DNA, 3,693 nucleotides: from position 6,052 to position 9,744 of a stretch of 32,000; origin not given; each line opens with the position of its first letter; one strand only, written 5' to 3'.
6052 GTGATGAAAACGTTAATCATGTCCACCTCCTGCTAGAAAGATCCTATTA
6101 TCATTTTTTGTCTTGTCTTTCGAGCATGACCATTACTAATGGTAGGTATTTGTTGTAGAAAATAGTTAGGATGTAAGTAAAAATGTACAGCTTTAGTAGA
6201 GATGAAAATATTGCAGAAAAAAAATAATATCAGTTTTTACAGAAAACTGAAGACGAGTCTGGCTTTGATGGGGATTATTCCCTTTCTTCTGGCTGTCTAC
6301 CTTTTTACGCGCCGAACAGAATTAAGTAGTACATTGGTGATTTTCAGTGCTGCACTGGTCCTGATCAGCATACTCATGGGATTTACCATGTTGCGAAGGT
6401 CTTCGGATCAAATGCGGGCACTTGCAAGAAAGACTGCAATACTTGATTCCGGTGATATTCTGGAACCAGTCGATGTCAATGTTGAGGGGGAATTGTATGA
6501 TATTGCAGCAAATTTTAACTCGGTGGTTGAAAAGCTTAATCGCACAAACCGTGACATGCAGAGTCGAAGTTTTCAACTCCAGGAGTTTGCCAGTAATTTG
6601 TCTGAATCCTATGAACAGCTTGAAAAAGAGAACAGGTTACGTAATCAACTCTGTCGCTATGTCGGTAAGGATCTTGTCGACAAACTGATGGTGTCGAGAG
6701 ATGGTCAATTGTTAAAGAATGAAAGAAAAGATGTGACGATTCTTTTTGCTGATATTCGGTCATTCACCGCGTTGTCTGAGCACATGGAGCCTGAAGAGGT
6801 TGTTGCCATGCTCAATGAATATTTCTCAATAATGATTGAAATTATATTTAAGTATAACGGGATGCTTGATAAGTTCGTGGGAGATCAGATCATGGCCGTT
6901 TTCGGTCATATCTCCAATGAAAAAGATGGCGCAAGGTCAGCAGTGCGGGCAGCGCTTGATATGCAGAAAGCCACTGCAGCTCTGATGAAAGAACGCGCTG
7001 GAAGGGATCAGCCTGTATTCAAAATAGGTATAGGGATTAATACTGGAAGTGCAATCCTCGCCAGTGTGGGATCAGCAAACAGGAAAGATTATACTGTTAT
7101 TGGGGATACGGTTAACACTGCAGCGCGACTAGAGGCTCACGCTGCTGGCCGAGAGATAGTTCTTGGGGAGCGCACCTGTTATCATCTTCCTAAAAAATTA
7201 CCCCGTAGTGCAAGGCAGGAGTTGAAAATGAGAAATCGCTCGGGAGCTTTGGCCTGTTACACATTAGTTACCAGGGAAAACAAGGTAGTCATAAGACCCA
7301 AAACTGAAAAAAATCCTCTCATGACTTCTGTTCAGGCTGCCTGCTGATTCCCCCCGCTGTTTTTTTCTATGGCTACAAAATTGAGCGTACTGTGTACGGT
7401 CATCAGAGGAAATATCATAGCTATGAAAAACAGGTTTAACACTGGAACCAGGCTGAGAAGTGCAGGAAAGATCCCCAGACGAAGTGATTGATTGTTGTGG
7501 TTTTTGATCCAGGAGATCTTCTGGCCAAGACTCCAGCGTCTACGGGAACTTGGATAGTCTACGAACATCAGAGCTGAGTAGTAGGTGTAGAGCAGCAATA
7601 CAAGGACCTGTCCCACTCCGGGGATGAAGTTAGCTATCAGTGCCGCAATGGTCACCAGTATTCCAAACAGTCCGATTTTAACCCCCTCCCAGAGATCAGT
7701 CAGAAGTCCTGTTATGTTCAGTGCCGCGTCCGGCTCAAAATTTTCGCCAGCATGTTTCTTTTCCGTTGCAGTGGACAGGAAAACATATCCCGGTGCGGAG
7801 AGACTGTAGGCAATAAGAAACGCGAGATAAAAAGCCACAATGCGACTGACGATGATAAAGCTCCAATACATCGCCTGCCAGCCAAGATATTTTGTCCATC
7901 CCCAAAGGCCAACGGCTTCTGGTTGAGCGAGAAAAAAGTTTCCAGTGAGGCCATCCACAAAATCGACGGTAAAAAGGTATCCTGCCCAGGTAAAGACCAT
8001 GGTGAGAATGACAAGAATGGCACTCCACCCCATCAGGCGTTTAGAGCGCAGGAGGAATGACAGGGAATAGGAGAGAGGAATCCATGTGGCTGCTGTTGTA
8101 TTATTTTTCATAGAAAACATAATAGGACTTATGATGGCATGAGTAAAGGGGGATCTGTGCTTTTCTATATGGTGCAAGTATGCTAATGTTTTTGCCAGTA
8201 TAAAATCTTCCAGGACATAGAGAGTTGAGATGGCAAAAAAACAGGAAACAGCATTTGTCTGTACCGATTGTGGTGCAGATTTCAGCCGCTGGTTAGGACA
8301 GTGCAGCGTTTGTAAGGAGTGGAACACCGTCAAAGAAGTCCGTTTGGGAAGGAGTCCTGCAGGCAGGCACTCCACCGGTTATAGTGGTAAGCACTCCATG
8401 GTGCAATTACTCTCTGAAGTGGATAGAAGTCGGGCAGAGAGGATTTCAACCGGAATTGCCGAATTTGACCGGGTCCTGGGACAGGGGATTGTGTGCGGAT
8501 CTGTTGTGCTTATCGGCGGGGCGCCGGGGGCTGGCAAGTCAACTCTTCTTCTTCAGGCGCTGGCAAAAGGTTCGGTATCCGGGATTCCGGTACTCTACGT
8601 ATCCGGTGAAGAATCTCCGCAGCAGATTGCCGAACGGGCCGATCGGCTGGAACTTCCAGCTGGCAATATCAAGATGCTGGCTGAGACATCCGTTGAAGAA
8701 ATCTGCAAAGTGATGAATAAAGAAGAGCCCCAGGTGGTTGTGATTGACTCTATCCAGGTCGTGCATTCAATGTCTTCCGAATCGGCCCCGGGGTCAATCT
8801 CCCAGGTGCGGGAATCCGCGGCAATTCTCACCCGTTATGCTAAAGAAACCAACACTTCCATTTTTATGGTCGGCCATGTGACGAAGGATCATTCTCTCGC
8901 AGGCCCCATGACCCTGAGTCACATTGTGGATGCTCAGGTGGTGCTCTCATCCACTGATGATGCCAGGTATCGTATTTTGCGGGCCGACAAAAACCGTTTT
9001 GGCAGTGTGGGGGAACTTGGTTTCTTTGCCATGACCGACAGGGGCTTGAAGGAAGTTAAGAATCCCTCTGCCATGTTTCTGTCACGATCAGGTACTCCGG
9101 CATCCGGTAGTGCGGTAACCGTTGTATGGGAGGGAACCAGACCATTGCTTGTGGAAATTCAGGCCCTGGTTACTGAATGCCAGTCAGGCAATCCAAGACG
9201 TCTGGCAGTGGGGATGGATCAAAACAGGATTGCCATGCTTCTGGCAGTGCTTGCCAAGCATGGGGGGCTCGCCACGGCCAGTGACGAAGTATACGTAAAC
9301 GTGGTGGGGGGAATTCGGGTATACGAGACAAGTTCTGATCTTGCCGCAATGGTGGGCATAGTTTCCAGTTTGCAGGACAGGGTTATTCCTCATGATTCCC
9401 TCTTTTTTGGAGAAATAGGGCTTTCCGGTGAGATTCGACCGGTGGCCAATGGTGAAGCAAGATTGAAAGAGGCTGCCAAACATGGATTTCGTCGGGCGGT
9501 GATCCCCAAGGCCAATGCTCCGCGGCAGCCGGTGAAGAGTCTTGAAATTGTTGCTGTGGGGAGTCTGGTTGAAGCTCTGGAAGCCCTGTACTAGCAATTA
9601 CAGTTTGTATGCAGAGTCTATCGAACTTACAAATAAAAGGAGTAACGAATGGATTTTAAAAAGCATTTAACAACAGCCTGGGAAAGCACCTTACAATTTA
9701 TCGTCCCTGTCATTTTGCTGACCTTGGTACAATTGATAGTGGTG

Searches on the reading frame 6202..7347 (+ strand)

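Call 5: search_protein_families(library=pfam, proteins=[window:6202-7347:+], max_evalue=0.01)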
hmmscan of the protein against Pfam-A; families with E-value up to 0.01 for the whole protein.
window:6202-7347:+ (381 aa): 3 families
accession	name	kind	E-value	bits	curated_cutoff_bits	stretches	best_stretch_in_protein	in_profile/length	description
PF00211.25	Guanylate_cyc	-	9e-30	104.1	21.9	1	174-355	5-181/183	Adenylate and Guanylate cyclase catalytic domain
PF00672.30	HAMP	-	0.00011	22.8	25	1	64-113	3-52/53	HAMP domain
PF24611.2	Spectrin_Anc-1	-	0.0041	17.8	33.2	1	116-201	3-85/115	Nuclear anchorage protein 1, spectrin-like repeat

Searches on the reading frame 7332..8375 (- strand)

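Call 26: search_protein_families(library=pfam, proteins=[window:7332-8375:-], max_evalue=0.001)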
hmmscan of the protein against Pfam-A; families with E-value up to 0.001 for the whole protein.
window:7332-8375:- (347 aa): 1 family
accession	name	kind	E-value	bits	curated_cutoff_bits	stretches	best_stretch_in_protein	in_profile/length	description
PF07264.17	EI24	-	5e-26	92.5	32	1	104-318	5-198/199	Sulfate transporter CysZ/Etoposide-induced protein 2.4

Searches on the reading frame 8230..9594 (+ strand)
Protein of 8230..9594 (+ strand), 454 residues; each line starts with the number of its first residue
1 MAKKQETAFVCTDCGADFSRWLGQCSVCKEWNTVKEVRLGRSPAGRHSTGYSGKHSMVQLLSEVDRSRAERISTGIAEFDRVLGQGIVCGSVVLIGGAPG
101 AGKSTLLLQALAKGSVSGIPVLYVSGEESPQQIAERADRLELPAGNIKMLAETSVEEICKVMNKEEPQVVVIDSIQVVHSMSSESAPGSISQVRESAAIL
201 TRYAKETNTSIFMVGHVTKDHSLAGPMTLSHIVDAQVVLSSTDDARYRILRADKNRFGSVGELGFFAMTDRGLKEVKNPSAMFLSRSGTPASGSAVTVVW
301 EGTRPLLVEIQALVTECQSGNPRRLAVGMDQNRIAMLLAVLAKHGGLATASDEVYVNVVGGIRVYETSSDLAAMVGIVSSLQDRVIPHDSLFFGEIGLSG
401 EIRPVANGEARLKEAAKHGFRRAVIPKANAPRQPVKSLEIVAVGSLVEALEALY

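Call 26: search_protein_families(library=pfam, proteins=[window:8230-9594:+], max_evalue=0.001)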
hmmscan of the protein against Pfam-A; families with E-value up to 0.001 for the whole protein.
window:8230-9594:+ (454 aa): 12 families
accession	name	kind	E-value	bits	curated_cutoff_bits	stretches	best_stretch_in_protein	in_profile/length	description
PF06745.19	ATPase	-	2.9e-20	73.1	26.6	2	72-141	1-71/231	KaiC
PF13481.12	AAA_25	-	2.2e-15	57.2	27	1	72-220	15-193/195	AAA domain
PF13541.12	ChlI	-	1.1e-09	38.7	27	1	343-429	34-121/121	Subunit ChlI of Mg-chelatase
PF18073.7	Zn_ribbon_LapB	-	4e-09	36.4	25.7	1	9-36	1-28/28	Rubredoxin metal binding domain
PF03796.21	DnaB_C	-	3.6e-08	33.5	27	1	72-137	2-67/255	DnaB-like helicase C terminal domain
PF07088.17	GvpD_P-loop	-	4.4e-05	23.9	24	0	90-134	10-53/189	GvpD gas vesicle protein, P-loop domain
PF09848.15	SLFN-g3_helicase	-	4.6e-05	23.3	24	1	91-180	2-93/354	Schlafen group 3, DNA/RNA helicase domain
PF00004.35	AAA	-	0.00019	22.3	21.2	1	93-223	1-114/131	ATPase family associated with various cellular activities (AAA)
PF23442.1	DUF7125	-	0.00022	20.9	29.1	0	71-145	3-72/207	Family of unknown function (DUF7125)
PF05625.17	PAXNEB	-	0.00024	20.7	28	1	72-135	19-83/366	PAXNEB protein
PF25199.1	nSTAND_NTPase5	-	0.00025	21.3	34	0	91-132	42-84/145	Novel STAND NTPase 5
PF13173.12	AAA_14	-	0.00048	20.6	27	1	92-182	4-78/129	AAA domain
